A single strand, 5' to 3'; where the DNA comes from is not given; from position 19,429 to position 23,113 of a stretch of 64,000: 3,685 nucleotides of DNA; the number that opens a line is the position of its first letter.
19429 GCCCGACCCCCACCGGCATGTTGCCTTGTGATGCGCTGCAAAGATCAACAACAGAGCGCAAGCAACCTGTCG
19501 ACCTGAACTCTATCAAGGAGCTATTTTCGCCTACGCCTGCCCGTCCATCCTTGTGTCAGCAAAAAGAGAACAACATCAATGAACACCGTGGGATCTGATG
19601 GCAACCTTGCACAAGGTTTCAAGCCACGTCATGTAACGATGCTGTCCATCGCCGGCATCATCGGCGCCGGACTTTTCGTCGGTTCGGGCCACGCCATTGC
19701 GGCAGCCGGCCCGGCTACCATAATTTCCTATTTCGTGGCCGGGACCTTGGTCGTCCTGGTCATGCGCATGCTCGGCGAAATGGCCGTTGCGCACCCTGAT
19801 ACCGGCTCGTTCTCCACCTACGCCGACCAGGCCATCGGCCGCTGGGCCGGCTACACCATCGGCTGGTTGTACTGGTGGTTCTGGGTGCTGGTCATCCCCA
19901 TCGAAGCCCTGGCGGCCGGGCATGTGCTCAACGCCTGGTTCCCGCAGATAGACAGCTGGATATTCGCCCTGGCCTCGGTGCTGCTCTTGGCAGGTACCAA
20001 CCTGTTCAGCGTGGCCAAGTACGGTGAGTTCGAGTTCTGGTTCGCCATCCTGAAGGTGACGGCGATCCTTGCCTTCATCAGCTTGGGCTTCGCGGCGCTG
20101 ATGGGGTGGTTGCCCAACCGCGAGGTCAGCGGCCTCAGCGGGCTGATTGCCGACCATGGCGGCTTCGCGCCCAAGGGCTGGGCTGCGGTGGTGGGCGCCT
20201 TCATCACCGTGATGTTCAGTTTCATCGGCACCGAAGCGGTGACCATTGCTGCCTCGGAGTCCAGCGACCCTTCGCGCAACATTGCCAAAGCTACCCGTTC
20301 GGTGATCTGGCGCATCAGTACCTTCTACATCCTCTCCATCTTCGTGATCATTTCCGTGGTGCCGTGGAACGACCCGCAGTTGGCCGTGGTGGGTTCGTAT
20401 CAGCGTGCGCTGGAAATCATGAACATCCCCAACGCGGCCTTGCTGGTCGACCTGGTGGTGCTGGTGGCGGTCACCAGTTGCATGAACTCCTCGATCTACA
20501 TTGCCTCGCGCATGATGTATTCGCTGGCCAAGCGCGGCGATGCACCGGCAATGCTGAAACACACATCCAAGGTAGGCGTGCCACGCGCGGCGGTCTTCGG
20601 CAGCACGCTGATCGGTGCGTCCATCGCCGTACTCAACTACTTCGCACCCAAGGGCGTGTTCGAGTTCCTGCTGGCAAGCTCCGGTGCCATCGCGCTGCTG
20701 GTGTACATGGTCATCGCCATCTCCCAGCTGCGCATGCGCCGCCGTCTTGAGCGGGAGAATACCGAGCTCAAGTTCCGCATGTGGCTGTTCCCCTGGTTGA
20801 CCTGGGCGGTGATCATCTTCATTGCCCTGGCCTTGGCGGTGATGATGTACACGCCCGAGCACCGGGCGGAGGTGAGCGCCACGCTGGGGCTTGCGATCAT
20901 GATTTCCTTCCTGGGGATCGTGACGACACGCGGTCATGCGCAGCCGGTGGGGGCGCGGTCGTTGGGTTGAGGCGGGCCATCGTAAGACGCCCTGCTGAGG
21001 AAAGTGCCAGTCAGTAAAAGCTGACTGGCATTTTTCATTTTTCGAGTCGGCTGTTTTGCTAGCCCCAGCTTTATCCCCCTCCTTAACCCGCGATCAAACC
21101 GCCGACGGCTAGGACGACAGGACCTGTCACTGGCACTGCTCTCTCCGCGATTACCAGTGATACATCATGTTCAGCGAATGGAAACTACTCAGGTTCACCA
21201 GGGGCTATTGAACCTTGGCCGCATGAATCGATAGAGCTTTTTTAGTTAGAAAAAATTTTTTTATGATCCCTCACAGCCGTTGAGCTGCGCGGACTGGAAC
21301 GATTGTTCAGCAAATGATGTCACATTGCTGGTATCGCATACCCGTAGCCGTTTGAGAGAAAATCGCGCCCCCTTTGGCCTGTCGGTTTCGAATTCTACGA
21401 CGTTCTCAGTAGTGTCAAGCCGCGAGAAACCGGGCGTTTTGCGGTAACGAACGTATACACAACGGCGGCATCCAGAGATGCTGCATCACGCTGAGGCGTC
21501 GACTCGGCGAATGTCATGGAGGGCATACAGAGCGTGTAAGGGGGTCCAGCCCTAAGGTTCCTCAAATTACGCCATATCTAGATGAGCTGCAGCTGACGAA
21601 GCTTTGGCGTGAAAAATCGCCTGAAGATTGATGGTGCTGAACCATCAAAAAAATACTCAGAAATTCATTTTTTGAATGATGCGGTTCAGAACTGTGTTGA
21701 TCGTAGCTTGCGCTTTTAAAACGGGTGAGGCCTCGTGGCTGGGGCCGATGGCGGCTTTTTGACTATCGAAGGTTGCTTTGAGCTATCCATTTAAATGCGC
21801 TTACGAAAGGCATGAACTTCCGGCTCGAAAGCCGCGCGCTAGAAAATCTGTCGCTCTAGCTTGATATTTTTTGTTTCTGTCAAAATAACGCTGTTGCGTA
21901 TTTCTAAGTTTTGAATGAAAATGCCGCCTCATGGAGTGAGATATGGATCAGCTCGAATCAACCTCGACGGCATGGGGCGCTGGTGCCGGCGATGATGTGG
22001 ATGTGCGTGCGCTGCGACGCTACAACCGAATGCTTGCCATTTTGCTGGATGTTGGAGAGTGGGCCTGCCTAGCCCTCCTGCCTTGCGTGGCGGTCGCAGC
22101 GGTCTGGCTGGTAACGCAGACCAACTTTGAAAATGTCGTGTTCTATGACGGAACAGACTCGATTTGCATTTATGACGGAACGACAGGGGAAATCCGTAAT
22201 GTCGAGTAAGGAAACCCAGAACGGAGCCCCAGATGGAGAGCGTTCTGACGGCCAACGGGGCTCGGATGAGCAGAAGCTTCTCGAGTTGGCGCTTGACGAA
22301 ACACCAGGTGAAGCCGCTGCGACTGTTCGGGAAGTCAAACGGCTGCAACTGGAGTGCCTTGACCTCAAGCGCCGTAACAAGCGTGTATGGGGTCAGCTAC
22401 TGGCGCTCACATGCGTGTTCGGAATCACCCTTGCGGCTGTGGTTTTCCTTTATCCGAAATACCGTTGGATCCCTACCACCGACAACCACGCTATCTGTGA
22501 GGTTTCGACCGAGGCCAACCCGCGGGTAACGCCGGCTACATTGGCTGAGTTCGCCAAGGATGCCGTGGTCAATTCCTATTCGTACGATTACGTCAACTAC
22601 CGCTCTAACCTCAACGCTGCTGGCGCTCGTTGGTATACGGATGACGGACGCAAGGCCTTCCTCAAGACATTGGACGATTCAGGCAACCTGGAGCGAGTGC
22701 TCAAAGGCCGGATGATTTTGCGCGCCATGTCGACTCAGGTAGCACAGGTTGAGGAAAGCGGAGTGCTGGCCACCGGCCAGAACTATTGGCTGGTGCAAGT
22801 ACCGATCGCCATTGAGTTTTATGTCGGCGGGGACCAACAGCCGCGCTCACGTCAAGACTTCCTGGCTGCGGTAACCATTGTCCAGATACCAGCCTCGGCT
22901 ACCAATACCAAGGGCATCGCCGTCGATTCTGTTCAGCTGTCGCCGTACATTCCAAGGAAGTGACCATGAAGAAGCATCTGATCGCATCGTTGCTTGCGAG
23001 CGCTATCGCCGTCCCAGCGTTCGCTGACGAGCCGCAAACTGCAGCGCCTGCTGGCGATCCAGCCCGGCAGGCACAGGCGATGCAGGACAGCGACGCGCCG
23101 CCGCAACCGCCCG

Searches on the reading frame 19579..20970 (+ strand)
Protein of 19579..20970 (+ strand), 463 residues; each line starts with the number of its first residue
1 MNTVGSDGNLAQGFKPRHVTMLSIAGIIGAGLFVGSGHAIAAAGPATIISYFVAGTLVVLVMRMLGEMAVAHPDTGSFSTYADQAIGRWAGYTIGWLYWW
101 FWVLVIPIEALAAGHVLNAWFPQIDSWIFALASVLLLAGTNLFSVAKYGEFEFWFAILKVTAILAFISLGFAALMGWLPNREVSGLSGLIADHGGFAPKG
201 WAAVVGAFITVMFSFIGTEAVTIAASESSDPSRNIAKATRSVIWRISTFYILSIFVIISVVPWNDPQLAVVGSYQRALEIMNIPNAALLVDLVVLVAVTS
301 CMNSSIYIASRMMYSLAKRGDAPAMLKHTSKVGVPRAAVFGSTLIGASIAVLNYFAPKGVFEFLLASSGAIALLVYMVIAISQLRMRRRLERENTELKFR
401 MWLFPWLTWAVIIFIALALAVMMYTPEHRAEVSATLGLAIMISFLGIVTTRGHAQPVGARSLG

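Call 26: search_protein_families(library=pfam, proteins=[window:19579-20970:+], max_evalue=0.01)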
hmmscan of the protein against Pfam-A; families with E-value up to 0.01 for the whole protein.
window:19579-20970:+ (463 aa): 2 families
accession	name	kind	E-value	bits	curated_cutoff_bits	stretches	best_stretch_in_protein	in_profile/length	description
PF00324.27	AA_permease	-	8.3e-119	397.8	24.6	1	18-429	1-427/470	Amino acid permease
PF13520.12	AA_permease_2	-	9.1e-42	143.9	27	1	19-440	6-421/427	Amino acid permease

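Call 49: find_encoding_contigs(protein=window:19579-20970:+, flank=6000, max_places=10)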
Protein window:19579-20970:+ (463 aa): 8 contigs read that carry it; 7 places shown.
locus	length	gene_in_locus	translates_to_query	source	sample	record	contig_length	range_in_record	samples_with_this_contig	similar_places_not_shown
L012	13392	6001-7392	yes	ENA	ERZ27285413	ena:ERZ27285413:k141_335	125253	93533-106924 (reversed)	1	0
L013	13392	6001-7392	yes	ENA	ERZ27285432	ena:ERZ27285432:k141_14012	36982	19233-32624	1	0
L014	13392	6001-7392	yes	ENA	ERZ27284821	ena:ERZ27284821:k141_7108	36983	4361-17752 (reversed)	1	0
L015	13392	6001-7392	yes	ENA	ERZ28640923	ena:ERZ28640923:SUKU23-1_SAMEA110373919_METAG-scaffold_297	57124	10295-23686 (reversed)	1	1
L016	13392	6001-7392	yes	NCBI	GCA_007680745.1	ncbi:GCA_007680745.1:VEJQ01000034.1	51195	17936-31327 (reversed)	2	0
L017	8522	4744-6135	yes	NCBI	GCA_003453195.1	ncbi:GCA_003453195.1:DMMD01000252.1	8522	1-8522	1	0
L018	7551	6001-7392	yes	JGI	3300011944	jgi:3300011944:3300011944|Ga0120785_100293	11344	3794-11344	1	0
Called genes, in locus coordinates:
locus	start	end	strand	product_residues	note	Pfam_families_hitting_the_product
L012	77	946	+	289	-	PF13622:4HBT_3, PF20789:4HBT_3C, PF02551:Acyl_CoA_thio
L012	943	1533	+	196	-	PF00702:Hydrolase, PF12710:HAD (weak), PF13419:HAD_2, PF13242:Hydrolase_like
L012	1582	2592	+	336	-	PF08240:ADH_N, PF00107:ADH_zinc_N, PF13602:ADH_zinc_N_2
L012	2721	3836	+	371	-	PF01497:Peripla_BP_2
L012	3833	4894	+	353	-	PF01032:FecCD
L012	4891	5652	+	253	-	PF02463:SMC_N (faint), PF00005:ABC_tran, PF13304:AAA_21 (weak)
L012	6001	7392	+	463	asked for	PF13520:AA_permease_2, PF00324:AA_permease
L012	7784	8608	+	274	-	-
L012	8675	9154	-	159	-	-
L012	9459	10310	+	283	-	PF14361:RsbRD_N, PF01740:STAS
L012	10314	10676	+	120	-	PF01740:STAS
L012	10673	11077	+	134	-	PF13581:HATPase_c_2, PF02518:HATPase_c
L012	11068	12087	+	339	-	PF13581:HATPase_c_2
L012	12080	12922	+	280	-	PF00512:HisKA, PF02518:HATPase_c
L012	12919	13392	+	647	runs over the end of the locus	PF00072:Response_reg, PF08448:PAS_4 (weak), PF00512:HisKA (weak), PF02518:HATPase_c, PF00072:Response_reg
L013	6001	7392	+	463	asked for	PF13520:AA_permease_2, PF00324:AA_permease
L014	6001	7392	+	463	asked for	PF13520:AA_permease_2, PF00324:AA_permease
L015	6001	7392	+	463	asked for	PF13520:AA_permease_2, PF00324:AA_permease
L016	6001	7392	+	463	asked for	PF13520:AA_permease_2, PF00324:AA_permease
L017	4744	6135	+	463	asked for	PF13520:AA_permease_2, PF00324:AA_permease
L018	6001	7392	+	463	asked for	PF13520:AA_permease_2, PF00324:AA_permease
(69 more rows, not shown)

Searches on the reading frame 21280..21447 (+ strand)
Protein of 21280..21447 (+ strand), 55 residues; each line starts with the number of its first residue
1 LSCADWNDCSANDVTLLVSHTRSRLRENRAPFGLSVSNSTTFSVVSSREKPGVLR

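Call 26: search_protein_families(library=pfam, proteins=[window:21280-21447:+], max_evalue=0.01)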
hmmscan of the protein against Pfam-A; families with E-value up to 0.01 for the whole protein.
window:21280-21447:+ (55 aa): 0 families

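Call 27: search_protein_families(library=ncbifam, proteins=[window:21280-21447:+], max_evalue=0.01)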
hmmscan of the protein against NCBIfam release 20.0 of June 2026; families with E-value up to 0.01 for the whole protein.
window:21280-21447:+ (55 aa): 0 families

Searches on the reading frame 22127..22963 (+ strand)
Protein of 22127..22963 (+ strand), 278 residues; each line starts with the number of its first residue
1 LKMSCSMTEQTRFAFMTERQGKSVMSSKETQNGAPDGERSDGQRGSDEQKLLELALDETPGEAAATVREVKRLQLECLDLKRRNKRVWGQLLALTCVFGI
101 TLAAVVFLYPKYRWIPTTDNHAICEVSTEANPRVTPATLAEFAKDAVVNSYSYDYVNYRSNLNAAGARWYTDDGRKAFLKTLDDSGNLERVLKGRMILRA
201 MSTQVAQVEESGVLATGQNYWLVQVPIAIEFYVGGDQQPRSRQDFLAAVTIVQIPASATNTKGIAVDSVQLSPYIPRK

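Call 4: search_protein_families(library=pfam, proteins=[window:22127-22963:+], max_evalue=0.01)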
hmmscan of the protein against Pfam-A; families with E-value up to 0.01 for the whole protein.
window:22127-22963:+ (278 aa): 1 family
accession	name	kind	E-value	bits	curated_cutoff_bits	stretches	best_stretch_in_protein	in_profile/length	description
PF11393.14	T4BSS_DotI_IcmL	-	6.6e-25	88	27.7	1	92-268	5-175/180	Type-IV b secretion system, inner-membrane complex component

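Call 27: search_protein_families(library=ncbifam, proteins=[window:22127-22963:+], max_evalue=0.01)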
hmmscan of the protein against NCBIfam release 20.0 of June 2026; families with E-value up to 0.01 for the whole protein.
window:22127-22963:+ (278 aa): 1 family
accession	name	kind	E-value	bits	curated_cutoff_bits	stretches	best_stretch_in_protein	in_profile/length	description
NF038072.1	IcmL_DotI_only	equivalog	5.9e-25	87.8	175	1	92-266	27-195/200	type IVB secretion system apparatus protein IcmL/DotI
